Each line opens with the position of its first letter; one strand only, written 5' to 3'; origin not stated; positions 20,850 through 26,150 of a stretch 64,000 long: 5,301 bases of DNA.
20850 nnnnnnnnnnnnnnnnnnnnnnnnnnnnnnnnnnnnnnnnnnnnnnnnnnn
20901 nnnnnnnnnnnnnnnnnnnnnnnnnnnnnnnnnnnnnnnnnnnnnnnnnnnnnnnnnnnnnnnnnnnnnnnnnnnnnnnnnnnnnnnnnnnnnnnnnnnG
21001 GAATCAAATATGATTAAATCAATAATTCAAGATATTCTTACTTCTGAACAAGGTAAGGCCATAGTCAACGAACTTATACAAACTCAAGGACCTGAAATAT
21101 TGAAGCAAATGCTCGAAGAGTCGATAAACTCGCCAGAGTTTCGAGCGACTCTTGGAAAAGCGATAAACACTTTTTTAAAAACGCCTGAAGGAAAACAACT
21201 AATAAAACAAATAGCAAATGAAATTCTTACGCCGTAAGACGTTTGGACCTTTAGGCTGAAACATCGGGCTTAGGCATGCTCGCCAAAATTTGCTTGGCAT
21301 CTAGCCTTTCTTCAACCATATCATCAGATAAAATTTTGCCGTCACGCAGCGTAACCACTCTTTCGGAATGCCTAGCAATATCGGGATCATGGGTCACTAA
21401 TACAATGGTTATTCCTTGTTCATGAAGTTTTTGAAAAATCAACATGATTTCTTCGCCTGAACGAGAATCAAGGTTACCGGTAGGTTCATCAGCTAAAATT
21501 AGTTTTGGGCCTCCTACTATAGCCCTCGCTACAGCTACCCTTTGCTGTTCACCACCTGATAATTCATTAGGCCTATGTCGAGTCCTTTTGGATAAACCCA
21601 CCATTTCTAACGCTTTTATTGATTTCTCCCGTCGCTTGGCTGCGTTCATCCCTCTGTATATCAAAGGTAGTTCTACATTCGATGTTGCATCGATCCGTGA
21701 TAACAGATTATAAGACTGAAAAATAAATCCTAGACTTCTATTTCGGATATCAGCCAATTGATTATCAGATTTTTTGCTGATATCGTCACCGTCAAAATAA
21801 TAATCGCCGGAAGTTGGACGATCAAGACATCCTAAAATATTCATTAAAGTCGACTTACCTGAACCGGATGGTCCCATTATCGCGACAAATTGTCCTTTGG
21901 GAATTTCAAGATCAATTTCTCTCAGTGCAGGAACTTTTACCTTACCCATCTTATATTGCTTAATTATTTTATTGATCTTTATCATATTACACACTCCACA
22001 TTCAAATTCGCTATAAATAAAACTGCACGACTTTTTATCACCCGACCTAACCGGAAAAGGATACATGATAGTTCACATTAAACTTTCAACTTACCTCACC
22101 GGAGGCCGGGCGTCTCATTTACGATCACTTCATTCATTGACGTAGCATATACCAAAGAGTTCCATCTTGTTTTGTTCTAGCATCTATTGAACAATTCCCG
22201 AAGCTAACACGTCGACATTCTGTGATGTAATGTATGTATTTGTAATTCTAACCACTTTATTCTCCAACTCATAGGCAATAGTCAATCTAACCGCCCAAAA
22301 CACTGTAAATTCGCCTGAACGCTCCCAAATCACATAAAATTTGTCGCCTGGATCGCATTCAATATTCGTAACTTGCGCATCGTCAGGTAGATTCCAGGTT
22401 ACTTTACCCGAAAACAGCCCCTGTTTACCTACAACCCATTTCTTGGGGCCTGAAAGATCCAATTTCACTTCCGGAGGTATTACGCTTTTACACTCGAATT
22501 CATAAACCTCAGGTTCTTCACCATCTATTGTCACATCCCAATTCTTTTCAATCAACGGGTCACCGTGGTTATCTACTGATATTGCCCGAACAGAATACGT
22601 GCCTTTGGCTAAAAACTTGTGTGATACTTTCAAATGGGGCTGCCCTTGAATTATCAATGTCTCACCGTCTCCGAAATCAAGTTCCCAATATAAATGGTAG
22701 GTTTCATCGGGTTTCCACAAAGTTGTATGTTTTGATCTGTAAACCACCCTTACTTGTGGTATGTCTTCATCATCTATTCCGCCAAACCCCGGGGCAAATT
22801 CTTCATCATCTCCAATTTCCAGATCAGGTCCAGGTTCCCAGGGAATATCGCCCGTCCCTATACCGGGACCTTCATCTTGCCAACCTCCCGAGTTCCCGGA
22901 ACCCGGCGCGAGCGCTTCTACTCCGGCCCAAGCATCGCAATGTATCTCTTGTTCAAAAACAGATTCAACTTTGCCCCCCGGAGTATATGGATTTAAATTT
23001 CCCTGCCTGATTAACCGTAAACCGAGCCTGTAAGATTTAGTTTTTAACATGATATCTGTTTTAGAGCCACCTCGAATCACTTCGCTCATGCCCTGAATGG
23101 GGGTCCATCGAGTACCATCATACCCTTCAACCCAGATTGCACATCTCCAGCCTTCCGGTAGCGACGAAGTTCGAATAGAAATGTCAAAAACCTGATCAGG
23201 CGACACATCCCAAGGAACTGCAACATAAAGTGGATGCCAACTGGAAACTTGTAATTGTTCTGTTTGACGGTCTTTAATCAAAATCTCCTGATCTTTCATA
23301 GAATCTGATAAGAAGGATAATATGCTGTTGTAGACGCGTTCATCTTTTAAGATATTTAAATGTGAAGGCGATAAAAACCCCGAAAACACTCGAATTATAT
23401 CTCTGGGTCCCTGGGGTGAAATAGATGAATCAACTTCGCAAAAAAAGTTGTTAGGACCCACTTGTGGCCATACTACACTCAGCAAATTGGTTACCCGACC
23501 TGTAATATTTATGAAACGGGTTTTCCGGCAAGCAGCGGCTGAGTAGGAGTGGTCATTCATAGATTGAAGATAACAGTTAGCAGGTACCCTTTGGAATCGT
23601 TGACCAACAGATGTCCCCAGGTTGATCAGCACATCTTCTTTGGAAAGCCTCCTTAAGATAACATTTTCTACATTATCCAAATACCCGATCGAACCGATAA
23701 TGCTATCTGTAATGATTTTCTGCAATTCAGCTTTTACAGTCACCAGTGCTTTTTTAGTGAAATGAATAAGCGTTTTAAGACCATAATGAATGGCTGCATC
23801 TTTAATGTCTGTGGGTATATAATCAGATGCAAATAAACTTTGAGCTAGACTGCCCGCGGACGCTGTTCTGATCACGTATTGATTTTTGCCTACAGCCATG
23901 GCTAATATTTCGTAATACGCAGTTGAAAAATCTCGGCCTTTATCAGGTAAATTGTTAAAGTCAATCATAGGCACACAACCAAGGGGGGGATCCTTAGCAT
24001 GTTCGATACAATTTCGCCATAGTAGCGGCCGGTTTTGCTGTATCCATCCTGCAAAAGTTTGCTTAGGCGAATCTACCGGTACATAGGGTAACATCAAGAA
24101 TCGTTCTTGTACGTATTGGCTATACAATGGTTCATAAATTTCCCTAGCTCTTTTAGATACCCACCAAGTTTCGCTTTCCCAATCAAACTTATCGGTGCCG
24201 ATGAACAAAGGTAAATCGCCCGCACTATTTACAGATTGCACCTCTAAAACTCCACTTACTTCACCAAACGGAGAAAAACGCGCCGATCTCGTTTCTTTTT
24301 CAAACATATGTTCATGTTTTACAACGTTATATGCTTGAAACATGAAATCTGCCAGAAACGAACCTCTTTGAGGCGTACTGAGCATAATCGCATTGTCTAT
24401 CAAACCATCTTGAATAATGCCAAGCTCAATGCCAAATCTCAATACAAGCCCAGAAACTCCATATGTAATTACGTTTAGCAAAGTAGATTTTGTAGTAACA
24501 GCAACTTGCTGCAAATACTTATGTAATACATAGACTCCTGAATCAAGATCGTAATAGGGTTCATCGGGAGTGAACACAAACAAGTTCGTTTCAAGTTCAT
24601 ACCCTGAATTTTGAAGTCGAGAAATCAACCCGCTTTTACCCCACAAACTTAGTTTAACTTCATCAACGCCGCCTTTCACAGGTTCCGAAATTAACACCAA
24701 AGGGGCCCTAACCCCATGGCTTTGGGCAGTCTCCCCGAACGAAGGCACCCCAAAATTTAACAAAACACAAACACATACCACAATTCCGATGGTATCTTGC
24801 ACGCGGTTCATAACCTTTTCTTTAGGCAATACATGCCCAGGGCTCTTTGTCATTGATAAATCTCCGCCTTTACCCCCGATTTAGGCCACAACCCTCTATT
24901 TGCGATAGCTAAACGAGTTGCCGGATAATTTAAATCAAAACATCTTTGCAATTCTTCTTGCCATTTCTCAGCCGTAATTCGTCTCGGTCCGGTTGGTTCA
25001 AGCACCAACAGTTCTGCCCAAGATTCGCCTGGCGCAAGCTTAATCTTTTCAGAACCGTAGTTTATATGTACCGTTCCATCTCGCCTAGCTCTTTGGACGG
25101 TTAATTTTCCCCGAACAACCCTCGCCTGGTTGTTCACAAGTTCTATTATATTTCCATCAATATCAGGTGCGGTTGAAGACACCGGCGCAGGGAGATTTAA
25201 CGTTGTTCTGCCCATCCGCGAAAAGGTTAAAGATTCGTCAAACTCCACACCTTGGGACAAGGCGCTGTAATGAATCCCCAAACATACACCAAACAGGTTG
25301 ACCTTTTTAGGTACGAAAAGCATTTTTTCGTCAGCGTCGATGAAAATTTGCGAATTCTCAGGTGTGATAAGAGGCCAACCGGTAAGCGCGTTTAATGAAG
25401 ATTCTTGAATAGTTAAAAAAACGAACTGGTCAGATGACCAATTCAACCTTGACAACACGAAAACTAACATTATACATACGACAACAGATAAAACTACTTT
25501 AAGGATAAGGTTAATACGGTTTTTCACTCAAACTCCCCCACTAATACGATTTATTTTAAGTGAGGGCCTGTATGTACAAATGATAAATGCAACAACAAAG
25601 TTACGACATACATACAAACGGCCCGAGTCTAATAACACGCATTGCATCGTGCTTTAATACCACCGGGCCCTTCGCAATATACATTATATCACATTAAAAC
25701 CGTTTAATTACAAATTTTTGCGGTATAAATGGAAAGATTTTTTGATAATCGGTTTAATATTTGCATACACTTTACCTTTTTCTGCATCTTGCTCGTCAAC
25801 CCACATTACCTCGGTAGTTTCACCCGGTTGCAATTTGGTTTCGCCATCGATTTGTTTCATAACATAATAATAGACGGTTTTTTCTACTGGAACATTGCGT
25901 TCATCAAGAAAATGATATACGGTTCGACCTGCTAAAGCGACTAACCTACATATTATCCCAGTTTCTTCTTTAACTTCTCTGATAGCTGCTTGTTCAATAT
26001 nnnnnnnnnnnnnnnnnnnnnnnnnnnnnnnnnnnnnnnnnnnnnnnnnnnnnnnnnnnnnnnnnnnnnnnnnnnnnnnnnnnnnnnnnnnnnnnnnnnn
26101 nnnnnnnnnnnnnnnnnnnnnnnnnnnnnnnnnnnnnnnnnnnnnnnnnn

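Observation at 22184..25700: Two-gene operon encoding a membrane-anchored protein and an 889-aa secreted PKD-domain protein of unknown function, with its own promoter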

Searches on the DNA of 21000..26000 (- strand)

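Call 19: search_rna_families(source=window, start=21000, end=26000, threshold=evalue, max_evalue=1)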
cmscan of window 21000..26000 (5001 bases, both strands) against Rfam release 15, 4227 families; matches with E-value up to 1: 0.
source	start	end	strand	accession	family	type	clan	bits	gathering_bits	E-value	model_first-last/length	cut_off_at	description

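Call 92: search_rna_families(sources=[L007, L023, L001, L015], threshold=evalue, max_evalue=0.1)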
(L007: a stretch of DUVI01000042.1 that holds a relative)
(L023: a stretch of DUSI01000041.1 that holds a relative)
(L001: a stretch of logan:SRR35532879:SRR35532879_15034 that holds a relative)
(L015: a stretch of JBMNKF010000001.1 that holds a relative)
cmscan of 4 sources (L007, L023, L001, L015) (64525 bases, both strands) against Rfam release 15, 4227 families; matches with E-value up to 0.1: 1.
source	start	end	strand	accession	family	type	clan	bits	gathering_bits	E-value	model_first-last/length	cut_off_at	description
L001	310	418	+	RF00059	TPP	Cis-reg; riboswitch;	-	53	54.3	1.6e-07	1-105/105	no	TPP riboswitch aptamer (THI element)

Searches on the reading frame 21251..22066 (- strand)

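Call 3: search_protein_families(library=pfam, proteins=[window:21251-22066:-], max_evalue=0.1)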
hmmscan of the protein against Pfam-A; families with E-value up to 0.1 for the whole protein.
window:21251-22066:- (271 aa): 18 families
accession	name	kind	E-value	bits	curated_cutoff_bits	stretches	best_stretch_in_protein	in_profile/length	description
PF00005.33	ABC_tran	-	6e-32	111.6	25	1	48-196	1-136/137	ABC transporter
PF13304.12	AAA_21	-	2e-07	31.8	27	2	60-93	1-37/304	AAA domain, putative AbiEii toxin, Type IV TA system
PF02463.25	SMC_N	-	4.8e-05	23.3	40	1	51-240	18-211/220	RecF/RecN/SMC N terminal domain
PF13555.12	AAA_29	-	0.00051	20.2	27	1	56-75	20-39/61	P-loop containing region of AAA domain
PF03193.22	RsgA_GTPase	-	0.0011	19.3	30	1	48-78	97-126/174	RsgA GTPase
PF13476.12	AAA_23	-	0.0096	17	27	1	50-78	14-39/201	AAA domain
PF13401.12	AAA_22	-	0.011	16.5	27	1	59-79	6-26/130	AAA domain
PF01926.29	MMR_HSR1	-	0.013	16.1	21.9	1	61-78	2-19/113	50S ribosome-binding GTPase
PF20703.3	nSTAND1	-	0.017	15.2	27.1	1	57-76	32-51/379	Novel STAND NTPase 1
PF20720.3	nSTAND3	-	0.025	14.7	27.2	1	49-78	8-37/155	Novel STAND NTPase 3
PF03215.21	Rad17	-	0.03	14.7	23.8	1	39-108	27-93/186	Rad17 P-loop domain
PF13481.12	AAA_25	-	0.031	14.4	27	1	55-75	30-50/195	AAA domain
PF13173.12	AAA_14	-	0.045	14.2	27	1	59-104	3-48/129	AAA domain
PF13191.12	AAA_16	-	0.046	14.6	32.6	1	57-77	23-43/167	AAA ATPase domain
PF25199.1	nSTAND_NTPase5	-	0.068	13.4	34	0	57-75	40-58/145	Novel STAND NTPase 5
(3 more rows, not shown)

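Call 4: search_protein_families(library=ncbifam, proteins=[window:21251-22066:-], max_evalue=0.1)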
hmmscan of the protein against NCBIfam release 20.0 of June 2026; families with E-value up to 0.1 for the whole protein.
window:21251-22066:- (271 aa): 203 families (the best 25 are shown)
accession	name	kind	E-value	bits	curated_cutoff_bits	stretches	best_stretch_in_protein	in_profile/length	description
NF007826.0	PRK10535.1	equivalog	5.4e-81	272.8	966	1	28-260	4-236/648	macrolide ABC transporter ATP-binding protein/permease MacB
NF038007.1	ABC_ATP_DarD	equivalog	8.4e-71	237.9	375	1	28-245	1-218/218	darobactin export ABC transporter ATP-binding protein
TIGR02211.1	LolD_lipo_ex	equivalog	3.3e-70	236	307.75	1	28-245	1-219/221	lipoprotein-releasing ABC transporter ATP-binding protein LolD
NF008639.0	PRK11629.1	equivalog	8.3e-66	221.7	360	1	28-246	6-225/234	lipoprotein-releasing ABC transporter ATP-binding protein LolD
TIGR02673.1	FtsE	equivalog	4.1e-65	219.5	264.85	1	28-244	1-214/214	cell division ATP-binding protein FtsE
TIGR03608.1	L_ocin_972_ABC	subfamily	1.6e-62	210.7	254.85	1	34-240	4-206/206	putative bacteriocin export ABC transporter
NF007879.0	PRK10584.1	equivalog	3.5e-59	200.3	336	1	27-246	5-225/228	putative ABC transporter ATP-binding protein YbbA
TIGR02982.1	heterocyst_DevA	subfamily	3.1e-58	197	295.8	1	29-245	2-219/220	ABC exporter ATP-binding subunit, DevA family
TIGR02315.1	ABC_phnC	equivalog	2.8e-53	180.8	266.1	1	28-253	1-232/243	phosphonate ABC transporter ATP-binding protein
NF040933.2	ABC_arch_GlcV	equivalog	3.1e-50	171.1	450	1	29-253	3-228/357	glucose ABC transporter ATP-binding protein GlcV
TIGR01186.1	proV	subfamily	2.9e-49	168.1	326.6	1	47-246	8-209/363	betaine/proline/choline family ABC transporter ATP-binding protein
NF007027.0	PRK09493.1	equivalog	6.2e-49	166.5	379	1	28-254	1-223/240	glutamine ABC transporter ATP-binding protein GlnQ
TIGR00968.1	3a0106s01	subfamily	9.1e-49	166.1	342.75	1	29-252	1-216/237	sulfate ABC transporter ATP-binding protein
TIGR02314.1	ABC_MetN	equivalog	1.1e-48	166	499.7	1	28-254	1-228/343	methionine ABC transporter ATP-binding protein MetN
TIGR03265.1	PhnT2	equivalog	1.5e-48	165.8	457.7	1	28-245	4-213/353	putative 2-aminoethylphosphonate ABC transporter ATP-binding protein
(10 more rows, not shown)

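Call 71: search_protein_families(library=padloc, proteins=[window:21251-21985:-], max_evalue=0.01)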
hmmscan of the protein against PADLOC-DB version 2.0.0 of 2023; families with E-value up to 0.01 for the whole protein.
window:21251-21985:- (244 aa): 15 families
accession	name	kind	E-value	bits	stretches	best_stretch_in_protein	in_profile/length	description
PDLC04135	mad3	-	5.3e-30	103.2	2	133-215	256-339/374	mads_3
PDLC04140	mad8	-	1.3e-12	45.8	1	20-202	16-235/314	mads_8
PDLC02980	AriA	-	1e-08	33.5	2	33-86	1-51/304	-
PDLC02914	ATPase-Toprim_I-B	-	3.2e-05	21.3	0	138-205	181-249/443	-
PDLC03878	NsnB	-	4.6e-05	21.3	1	114-223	209-298/345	-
PDLC04164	AriA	-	5.9e-05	20.7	1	74-203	107-235/253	-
PDLC03859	LmuB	-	0.00014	19.2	1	1-51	2-44/611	-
PDLC02335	AbiLi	-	0.00022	18.4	0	33-54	78-99/326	AbiLi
PDLC04213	HEC-02A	-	0.00028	18.6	1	162-201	234-273/337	-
PDLC04182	HEC-01A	-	0.00066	16.8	1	20-54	14-54/406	-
PDLC00289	PtuA1|PtuA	-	0.0027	14.8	0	140-204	226-292/404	AAA ATPase domain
PDLC04149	HEC-04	-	0.0031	14.2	1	5-65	24-81/494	-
PDLC04144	HEC-01B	-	0.0036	14.4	0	20-55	13-47/395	-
PDLC00303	PtuA1|PtuA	-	0.0039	14.3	0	97-203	172-281/386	AAA ATPase domain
PDLC04737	PDC-M62A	-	0.0092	13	0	34-54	55-75/601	-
